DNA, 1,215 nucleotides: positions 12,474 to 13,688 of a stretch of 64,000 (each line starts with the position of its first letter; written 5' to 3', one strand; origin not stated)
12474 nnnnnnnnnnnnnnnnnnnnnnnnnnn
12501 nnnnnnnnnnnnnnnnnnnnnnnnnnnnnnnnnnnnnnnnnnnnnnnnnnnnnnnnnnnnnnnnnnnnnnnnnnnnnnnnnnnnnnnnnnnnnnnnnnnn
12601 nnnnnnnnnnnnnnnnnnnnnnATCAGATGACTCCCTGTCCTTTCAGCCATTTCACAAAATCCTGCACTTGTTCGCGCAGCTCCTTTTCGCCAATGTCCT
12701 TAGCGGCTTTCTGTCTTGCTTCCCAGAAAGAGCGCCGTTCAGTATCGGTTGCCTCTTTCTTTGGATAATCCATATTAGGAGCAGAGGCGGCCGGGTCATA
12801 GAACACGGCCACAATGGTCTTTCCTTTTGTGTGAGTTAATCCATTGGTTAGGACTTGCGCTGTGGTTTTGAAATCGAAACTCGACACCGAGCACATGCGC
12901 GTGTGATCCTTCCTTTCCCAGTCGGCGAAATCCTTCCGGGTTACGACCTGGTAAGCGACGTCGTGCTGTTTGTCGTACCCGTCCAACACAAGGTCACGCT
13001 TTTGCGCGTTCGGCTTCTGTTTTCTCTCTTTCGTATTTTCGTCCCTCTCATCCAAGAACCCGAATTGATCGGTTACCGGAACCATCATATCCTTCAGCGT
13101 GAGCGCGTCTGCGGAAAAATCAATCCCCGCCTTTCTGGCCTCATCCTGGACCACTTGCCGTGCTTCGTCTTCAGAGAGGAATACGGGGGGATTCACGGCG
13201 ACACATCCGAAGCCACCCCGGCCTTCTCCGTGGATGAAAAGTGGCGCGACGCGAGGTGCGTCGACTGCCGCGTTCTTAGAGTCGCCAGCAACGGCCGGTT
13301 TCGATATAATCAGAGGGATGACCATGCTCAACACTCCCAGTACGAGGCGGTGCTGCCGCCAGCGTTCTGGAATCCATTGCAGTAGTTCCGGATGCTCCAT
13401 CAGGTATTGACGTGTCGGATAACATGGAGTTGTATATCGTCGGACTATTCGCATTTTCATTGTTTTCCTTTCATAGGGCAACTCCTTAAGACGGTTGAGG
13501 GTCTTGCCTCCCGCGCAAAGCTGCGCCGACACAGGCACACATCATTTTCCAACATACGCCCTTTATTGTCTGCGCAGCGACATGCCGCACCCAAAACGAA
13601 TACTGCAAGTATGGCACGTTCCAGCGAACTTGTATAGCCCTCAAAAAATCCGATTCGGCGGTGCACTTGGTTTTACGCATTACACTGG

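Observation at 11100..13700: Lower-GC island carrying a radical-SAM/SPASM maturase, an orphan single-TM protein and a DUF4143 gene remnant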

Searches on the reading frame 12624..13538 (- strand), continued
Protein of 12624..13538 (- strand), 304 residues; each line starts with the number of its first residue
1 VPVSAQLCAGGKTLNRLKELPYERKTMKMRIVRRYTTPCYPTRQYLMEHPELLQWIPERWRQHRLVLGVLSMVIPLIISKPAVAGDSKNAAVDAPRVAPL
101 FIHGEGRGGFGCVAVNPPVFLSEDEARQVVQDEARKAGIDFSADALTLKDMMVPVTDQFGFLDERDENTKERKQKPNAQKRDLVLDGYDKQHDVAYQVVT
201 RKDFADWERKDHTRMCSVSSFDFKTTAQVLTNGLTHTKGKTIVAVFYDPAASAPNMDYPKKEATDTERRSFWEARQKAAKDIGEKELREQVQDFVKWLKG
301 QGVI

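Call 38: find_encoding_contigs(protein=P0009, flank=8000, max_places=2)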
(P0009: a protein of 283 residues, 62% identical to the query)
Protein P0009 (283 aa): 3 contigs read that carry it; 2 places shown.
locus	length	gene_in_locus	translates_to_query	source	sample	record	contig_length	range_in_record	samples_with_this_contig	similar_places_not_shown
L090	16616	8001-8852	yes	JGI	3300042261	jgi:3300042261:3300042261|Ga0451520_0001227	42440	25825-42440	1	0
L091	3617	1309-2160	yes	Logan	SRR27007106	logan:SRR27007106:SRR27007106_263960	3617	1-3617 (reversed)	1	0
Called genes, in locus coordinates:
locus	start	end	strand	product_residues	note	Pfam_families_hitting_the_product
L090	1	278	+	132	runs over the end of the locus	PF01396:Zn_ribbon_Top1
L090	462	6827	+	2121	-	-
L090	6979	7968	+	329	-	-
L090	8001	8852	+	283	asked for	-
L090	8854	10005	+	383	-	PF04055:Radical_SAM, PF13353:Fer4_12 (weak)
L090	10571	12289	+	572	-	-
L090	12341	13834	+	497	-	PF00089:Trypsin, PF13180:PDZ_2 (faint), PF13365:Trypsin_2, PF17815:PDZ_3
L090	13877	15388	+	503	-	PF13365:Trypsin_2 (faint), PF17815:PDZ_3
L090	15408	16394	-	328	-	PF06258:Mito_fiss_Elm1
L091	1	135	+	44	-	?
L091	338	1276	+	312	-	-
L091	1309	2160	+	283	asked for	-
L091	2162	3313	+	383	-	PF04055:Radical_SAM, PF13353:Fer4_12 (weak)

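Call 72: search_protein_representatives(alignment_id=A1)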
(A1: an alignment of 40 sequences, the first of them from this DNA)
Query: 40 sequences, 273 profile positions. Proteins with E-value up to 0.001 (for the whole library): 1897; up to 1e-10: 1458; up to 1e-30: 900. The best 150 are listed.
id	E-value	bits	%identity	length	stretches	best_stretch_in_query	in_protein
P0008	2.1e-102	359.0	-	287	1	1-273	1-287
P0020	8.4e-100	350.5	-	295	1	1-273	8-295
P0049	5.5e-99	347.8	-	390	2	1-247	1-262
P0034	6.9e-99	347.5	-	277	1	1-273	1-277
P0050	2.7e-95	335.7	-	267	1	1-273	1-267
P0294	8.3e-94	330.8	-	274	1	1-273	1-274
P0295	1.5e-93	330.0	-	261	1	1-273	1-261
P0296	4.6e-93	328.4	-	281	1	1-273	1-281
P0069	7.6e-93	327.7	-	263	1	1-273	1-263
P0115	2.5e-92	326.0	-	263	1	1-273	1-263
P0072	2.6e-92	325.9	-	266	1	1-273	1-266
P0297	3.2e-92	325.6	-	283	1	1-273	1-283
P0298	1.5e-91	323.4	-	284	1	1-273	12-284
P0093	7.4e-91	321.1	-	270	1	1-273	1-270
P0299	4.1e-90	318.7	-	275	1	1-273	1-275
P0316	6.2e-85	301.7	-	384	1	1-273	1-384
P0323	1.0e-83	297.7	-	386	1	1-273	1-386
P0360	1.1e-75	271.4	-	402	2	62-273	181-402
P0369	7.3e-75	268.7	-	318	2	60-273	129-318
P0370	2.9e-74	266.7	-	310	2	60-273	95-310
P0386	1.4e-70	254.6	-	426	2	1-222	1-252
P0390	1.2e-69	251.6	-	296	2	63-273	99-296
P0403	2.3e-67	244.1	-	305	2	64-264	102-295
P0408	2.2e-65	237.6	-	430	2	1-222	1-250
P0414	7.0e-64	232.7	-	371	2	17-222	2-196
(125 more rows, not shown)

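Call 73: search_protein_families(library=pfam, proteins=[P0360, P0369, P0370, P0390, P0403, P0316, P0323, P0386, P0408, P0414], max_evalue=0.001)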
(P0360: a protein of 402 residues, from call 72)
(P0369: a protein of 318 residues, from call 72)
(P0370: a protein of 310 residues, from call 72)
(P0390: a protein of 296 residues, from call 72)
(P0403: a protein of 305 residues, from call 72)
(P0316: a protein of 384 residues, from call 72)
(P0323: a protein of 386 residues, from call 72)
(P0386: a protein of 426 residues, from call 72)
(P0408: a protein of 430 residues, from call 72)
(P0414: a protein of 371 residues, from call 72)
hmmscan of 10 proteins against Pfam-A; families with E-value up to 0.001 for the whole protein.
P0360 (402 aa): 0 families

P0369 (318 aa): 0 families

P0370 (310 aa): 0 families

P0390 (296 aa): 0 families

P0403 (305 aa): 0 families

P0316 (384 aa): 1 family
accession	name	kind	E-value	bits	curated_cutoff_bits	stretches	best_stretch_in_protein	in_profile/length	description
PF07833.16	Cu_amine_oxidN1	-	3.9e-16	59.4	24.2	1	232-318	19-108/108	Copper amine oxidase N-terminal domain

P0323 (386 aa): 1 family
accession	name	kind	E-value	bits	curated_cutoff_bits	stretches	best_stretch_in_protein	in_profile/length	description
PF07833.16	Cu_amine_oxidN1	-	4.7e-10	39.8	24.2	1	233-319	18-107/108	Copper amine oxidase N-terminal domain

P0386 (426 aa): 1 family
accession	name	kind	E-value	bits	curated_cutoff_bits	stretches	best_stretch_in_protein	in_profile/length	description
PF07833.16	Cu_amine_oxidN1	-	2.3e-14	53.7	24.2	1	285-365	26-108/108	Copper amine oxidase N-terminal domain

P0408 (430 aa): 1 family
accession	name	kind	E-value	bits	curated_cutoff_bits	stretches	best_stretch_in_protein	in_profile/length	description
PF07833.16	Cu_amine_oxidN1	-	7.9e-13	48.7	24.2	1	280-367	19-107/108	Copper amine oxidase N-terminal domain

P0414 (371 aa): 1 family
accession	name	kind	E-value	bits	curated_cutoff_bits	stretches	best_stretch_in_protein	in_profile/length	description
PF07833.16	Cu_amine_oxidN1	-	0.00055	20.3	24.2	0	250-304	48-102/108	Copper amine oxidase N-terminal domain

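Call 78: fold_search(model_id=the predicted structure, library=viral)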
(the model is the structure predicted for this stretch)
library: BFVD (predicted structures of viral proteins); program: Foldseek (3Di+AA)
matches with E <= 10: 290; with E <= 0.001: 0
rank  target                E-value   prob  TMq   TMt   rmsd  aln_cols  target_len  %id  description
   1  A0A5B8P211            1.1e-02  0.72  0.19  0.33  17.3       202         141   12  P8.141C-like protein [Frog virus 3]
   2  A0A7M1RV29            1.2e-02  0.57  0.17  0.28  14.0       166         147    9  DUF559 domain-containing protein [uncultured phage cr106_1]
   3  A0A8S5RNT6            2.7e-02  0.30  0.14  0.24  12.7       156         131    8  DNA mismatch endonuclease [virus sp. ctoYX9]
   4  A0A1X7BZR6            2.7e-02  0.18  0.17  0.16  21.4       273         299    7  (no name in the UniProt tables at hand)
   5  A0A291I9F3            3.5e-02  0.51  0.19  0.20  10.6       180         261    8  Group I intron protein [Lactobacillus phage LpeD]
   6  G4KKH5                5.5e-02  0.09  0.13  0.15  19.9       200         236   12  (no name in the UniProt tables at hand)
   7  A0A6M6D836            5.8e-02  0.21  0.19  0.10  14.7       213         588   11  (no name in the UniProt tables at hand)
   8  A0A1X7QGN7            6.6e-02  0.15  0.18  0.11  17.9       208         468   11  (no name in the UniProt tables at hand)
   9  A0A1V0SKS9            7.1e-02  0.23  0.12  0.07  12.5       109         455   12  Uncharacterized protein [Klosneuvirus KNV1]
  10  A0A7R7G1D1            8.0e-02  0.20  0.16  0.30  13.8       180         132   10  (no name in the UniProt tables at hand)
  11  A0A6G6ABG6            1.1e-01  0.23  0.15  0.14  13.7       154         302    9  Bro-n domain-containing protein [Borely moumouvirus]
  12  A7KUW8                1.1e-01  0.18  0.17  0.24  14.4       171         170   11  (no name in the UniProt tables at hand)
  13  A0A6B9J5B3            1.2e-01  0.33  0.18  0.19  18.5       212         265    8  Uncharacterized protein [Vibrio phage vB_VchM_Kuja]
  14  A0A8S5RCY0            1.2e-01  0.28  0.16  0.26  13.4       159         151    8  Endonuclease [virus sp. ctPYc18]
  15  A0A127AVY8            1.2e-01  0.18  0.15  0.14  14.3       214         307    9  Holliday junction resolvase [Bacillus phage SP-15]
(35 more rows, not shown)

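Call 84: find_encoding_contigs(protein=P0002, flank=8000, max_places=3)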
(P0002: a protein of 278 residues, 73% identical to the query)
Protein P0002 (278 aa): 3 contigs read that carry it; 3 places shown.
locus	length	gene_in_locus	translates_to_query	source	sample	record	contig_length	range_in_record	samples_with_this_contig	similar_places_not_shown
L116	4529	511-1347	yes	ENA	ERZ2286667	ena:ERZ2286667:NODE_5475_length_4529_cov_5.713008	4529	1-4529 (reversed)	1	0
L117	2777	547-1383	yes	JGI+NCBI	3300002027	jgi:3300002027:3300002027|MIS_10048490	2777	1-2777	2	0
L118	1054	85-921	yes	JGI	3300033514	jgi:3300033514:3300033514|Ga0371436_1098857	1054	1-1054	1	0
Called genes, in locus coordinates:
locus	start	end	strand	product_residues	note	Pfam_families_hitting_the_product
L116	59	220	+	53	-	-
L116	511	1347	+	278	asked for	-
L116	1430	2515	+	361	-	PF04055:Radical_SAM (weak)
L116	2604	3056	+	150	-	-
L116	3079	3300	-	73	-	PF04255:DUF433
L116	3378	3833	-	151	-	-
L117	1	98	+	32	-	?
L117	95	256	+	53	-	-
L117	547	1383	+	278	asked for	-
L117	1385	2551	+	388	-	PF04055:Radical_SAM, PF13353:Fer4_12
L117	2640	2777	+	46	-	?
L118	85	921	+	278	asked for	-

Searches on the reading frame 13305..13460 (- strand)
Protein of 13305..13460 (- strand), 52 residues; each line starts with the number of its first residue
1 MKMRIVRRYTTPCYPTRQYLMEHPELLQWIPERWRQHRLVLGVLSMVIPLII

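Call 93: find_homologous_proteins(query=A4, max_evalue=0.01)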
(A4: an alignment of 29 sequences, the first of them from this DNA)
Query A4 (29 sequences) (52 aa, profile of the alignment): 1 proteins with E <= 0.01 among 363 candidates.
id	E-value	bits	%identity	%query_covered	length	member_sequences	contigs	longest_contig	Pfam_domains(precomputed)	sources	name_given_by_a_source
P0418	2.6e-16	77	41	71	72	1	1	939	-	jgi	jgi:hypothetical protein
